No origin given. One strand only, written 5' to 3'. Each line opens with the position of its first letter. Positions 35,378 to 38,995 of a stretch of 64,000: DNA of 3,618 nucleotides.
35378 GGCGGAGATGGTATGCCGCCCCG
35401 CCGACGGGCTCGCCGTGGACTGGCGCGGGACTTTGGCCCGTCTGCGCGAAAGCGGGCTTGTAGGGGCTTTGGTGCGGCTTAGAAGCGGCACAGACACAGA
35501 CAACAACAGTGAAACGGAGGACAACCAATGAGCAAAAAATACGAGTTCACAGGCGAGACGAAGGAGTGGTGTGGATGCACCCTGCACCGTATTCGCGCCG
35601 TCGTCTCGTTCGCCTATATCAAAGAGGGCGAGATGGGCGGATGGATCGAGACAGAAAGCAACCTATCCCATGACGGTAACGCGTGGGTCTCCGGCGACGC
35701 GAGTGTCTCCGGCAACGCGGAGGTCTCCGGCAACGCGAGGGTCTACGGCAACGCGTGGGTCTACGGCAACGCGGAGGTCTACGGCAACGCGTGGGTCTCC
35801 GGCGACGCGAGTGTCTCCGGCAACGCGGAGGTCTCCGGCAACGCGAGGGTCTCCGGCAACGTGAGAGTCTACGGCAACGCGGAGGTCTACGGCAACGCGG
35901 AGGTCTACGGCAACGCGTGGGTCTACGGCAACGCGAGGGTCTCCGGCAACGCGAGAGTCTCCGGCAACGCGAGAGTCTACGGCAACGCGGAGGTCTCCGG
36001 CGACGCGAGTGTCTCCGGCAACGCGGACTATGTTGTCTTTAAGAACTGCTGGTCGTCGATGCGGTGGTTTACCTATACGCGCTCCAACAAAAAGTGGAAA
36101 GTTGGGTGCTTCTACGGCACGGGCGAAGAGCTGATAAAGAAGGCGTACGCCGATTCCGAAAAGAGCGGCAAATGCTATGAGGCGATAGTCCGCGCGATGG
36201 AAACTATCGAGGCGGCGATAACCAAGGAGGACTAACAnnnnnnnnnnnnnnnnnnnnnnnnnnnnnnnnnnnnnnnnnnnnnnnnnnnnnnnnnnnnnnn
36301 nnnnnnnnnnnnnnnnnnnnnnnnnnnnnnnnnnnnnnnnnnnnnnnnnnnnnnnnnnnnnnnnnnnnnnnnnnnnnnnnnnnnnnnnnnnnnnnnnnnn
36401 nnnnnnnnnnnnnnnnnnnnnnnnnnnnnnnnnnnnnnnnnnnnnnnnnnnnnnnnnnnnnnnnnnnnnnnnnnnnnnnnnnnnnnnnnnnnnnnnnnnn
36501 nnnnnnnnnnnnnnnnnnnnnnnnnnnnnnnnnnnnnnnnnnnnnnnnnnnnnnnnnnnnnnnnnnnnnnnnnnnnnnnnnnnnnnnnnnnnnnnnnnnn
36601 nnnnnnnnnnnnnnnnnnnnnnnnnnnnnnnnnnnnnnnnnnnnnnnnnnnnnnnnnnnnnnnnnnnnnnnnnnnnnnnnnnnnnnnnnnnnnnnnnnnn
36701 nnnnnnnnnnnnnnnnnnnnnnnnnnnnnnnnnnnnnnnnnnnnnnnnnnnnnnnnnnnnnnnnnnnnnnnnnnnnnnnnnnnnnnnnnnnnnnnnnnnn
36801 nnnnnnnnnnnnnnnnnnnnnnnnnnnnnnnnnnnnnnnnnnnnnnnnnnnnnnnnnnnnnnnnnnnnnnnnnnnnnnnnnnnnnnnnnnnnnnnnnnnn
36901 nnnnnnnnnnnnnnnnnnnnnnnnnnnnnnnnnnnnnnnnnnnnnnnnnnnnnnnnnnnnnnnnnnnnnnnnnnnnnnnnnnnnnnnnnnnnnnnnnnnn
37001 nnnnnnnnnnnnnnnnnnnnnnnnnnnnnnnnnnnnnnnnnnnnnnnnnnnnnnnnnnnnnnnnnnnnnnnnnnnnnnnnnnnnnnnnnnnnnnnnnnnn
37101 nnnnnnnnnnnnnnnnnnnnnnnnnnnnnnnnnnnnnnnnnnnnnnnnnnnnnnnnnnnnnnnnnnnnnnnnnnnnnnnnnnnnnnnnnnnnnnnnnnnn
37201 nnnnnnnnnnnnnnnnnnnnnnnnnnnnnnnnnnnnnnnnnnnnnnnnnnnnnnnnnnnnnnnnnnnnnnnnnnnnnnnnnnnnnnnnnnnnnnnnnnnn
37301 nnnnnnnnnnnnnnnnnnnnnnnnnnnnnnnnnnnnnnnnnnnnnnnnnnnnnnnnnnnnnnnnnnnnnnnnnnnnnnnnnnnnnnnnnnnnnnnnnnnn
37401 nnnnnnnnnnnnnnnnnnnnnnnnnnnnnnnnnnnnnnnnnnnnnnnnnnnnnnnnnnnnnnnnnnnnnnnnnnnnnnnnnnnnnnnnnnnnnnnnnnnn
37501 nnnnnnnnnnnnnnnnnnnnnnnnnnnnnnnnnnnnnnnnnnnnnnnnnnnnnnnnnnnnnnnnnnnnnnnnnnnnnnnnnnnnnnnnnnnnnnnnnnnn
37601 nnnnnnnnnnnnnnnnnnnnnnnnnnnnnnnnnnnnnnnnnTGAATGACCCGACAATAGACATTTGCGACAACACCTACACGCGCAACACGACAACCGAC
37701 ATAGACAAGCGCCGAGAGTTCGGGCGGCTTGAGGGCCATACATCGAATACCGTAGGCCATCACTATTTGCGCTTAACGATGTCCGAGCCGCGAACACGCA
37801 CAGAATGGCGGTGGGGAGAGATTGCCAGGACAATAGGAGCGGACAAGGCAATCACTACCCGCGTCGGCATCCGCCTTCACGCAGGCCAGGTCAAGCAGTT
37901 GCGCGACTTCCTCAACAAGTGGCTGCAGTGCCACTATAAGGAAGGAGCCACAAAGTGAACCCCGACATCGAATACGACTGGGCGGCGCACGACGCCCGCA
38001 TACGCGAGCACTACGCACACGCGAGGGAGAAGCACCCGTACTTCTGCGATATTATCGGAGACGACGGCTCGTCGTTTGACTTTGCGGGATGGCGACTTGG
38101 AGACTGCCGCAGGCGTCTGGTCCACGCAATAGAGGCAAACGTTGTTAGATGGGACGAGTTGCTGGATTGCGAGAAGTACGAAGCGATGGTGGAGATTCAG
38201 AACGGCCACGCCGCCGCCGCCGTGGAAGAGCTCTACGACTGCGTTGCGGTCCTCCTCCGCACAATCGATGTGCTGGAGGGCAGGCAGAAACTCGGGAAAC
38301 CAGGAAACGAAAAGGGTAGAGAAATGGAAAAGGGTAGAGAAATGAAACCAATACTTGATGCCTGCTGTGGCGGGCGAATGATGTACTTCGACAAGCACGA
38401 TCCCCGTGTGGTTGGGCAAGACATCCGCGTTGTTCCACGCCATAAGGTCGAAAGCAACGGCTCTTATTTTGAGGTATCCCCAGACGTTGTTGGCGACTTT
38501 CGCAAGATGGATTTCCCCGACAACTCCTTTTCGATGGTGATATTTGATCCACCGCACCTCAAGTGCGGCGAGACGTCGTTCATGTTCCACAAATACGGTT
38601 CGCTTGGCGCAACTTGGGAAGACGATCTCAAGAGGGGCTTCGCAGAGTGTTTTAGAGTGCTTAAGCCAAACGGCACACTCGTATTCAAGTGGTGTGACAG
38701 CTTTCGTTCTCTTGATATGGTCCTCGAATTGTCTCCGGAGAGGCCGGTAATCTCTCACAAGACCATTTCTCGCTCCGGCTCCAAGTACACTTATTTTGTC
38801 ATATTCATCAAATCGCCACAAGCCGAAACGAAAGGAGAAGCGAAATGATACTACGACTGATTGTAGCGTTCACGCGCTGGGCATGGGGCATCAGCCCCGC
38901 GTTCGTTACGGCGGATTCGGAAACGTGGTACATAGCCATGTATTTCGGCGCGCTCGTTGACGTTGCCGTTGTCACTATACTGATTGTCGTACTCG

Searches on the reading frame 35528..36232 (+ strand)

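Call 22: search_protein_families(library=pfam, proteins=[window:35528-36232:+], max_evalue=0.001)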
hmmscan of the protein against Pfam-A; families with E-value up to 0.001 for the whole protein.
window:35528-36232:+ (235 aa): 2 families
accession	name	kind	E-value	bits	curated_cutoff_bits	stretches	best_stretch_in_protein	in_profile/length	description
PF18836.7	B_solenoid_ydck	-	3e-19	67.7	30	1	136-152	1-17/17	YdcK Beta solenoid repeat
PF04519.19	Bactofilin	-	8.8e-09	36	27.9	1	57-137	6-81/98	Polymer-forming cytoskeletal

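Call 81: search_protein_families(library=phrogs, proteins=[window:35528-36232:+], max_evalue=0.00001)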
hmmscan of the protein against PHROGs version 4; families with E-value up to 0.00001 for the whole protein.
window:35528-36232:+ (235 aa): 7 families
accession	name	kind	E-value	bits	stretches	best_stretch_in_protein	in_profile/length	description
phrog_7964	-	unknown function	1.6e-91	307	1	1-229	24-265/269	-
phrog_5070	-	unknown function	4.7e-67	226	1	1-166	1-167/182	-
phrog_20532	-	unknown function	1.7e-23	83.9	1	145-225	2-86/100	-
phrog_20149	-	unknown function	2.9e-17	63.5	1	1-52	1-53/53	-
phrog_31248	-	unknown function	2.1e-15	58.1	1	95-177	77-159/200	-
phrog_36281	-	unknown function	1.6e-12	48.5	2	53-117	203-267/290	-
phrog_697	-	head and packaging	2.4e-07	29.4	1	43-165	1143-1268/2079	structural protein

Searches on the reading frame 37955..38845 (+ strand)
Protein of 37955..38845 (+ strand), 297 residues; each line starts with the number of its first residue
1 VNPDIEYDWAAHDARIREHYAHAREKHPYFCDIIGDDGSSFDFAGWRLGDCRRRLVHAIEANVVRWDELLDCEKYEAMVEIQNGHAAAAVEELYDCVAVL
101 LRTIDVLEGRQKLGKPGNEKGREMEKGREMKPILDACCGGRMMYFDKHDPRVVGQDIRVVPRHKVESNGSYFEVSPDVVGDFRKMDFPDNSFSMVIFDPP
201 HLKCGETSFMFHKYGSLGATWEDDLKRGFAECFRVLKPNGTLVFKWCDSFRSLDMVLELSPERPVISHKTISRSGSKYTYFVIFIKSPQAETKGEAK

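Call 22: search_protein_families(library=pfam, proteins=[window:37955-38845:+], max_evalue=0.001)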
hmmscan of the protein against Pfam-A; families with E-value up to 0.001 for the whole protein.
window:37955-38845:+ (297 aa): 2 families
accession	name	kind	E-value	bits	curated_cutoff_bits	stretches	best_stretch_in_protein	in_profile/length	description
PF08241.18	Methyltransf_11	-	5.5e-07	30.6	21.2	0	221-244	72-95/95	Methyltransferase domain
PF13649.12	Methyltransf_25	-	5.7e-06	27.4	27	0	133-240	1-97/97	Methyltransferase domain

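Call 81: search_protein_families(library=phrogs, proteins=[window:37955-38845:+], max_evalue=0.00001)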
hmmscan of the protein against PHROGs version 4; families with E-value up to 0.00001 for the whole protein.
window:37955-38845:+ (297 aa): 5 families
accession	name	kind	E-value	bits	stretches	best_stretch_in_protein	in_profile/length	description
phrog_954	-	other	3.8e-58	197.4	1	126-293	47-208/229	DNA methyltransferase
phrog_11564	-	other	7.3e-29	100.9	1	129-219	3-92/117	DNA methyltransferase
phrog_6151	-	other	6.6e-27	94.7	1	185-293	1-105/117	DNA methyltransferase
phrog_67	-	other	2.2e-08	34.7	1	186-281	137-232/743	DNA methyltransferase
phrog_7811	-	other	3.8e-07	30.8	1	133-158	6-31/41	methyltransferase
